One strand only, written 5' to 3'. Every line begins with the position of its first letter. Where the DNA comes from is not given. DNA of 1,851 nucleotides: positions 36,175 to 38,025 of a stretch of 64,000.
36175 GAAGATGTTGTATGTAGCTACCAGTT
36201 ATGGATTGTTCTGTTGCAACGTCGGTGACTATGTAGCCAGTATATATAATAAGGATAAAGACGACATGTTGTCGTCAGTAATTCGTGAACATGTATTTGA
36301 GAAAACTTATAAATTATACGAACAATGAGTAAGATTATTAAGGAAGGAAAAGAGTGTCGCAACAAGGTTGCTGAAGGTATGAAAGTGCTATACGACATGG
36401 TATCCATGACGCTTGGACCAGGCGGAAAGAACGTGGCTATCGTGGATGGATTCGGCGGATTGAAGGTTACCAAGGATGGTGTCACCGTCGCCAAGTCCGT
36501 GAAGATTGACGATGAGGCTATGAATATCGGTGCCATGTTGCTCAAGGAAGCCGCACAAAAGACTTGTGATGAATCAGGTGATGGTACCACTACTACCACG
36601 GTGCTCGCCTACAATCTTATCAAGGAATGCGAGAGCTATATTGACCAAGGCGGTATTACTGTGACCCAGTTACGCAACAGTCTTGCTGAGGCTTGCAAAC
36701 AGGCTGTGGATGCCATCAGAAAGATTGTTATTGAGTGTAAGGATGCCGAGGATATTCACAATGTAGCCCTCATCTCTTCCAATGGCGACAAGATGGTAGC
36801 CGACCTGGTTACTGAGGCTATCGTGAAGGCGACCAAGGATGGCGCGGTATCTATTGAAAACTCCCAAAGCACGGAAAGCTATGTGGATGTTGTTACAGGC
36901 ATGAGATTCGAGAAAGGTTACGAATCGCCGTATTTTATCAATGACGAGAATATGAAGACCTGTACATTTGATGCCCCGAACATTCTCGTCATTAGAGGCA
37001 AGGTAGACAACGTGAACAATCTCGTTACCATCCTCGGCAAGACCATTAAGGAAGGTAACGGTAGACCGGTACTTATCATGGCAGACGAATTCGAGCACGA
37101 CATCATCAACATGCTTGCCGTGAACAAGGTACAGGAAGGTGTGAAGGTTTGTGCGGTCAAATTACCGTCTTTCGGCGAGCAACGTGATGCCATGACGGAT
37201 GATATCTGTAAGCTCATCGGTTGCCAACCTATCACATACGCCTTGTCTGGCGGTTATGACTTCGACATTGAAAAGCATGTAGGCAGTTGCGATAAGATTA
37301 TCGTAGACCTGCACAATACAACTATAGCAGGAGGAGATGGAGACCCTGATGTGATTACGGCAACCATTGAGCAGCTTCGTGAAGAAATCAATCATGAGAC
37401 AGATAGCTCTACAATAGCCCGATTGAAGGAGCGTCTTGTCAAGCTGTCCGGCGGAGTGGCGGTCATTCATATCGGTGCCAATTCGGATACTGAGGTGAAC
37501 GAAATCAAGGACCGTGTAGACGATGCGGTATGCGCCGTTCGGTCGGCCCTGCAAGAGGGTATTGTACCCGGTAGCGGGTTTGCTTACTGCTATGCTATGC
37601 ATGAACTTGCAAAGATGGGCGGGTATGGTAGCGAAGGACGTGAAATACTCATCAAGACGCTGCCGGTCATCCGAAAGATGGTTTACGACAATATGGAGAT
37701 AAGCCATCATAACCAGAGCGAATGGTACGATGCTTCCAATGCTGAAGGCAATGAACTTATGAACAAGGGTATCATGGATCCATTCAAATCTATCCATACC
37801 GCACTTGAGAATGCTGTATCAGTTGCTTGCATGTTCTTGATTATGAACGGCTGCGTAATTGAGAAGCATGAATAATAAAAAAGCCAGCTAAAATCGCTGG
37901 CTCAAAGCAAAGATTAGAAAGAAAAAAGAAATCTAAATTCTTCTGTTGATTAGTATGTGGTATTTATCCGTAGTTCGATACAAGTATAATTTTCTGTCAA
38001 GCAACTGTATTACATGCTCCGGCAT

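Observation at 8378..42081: Candidate system: poly-G ON/OFF switches on a family of basic-leader genes that includes a DGR-type target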

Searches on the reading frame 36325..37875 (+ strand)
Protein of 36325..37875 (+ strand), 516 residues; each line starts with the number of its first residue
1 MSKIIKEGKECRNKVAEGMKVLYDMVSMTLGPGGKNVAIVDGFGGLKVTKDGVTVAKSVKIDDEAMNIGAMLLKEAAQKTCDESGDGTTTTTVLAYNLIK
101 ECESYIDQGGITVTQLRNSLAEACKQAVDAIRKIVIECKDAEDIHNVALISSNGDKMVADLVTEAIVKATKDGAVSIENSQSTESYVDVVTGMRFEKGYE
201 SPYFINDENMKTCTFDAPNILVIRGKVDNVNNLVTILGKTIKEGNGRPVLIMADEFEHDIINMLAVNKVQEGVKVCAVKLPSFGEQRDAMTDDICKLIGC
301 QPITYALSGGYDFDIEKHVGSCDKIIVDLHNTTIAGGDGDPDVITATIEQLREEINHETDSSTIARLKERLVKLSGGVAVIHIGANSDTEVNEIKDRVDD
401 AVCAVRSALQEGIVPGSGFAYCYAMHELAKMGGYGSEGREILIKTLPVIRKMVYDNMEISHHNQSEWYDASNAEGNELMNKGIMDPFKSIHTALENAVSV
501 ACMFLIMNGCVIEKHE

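Call 22: search_protein_families(library=phrogs, max_evalue=0.001, proteins=[window:36325-37875:+])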
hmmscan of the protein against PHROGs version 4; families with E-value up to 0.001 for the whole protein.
window:36325-37875:+ (516 aa): 1 family
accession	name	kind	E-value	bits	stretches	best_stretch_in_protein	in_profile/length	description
phrog_5725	-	other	2e-121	407.2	1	2-514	4-534/540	chaperonin groEL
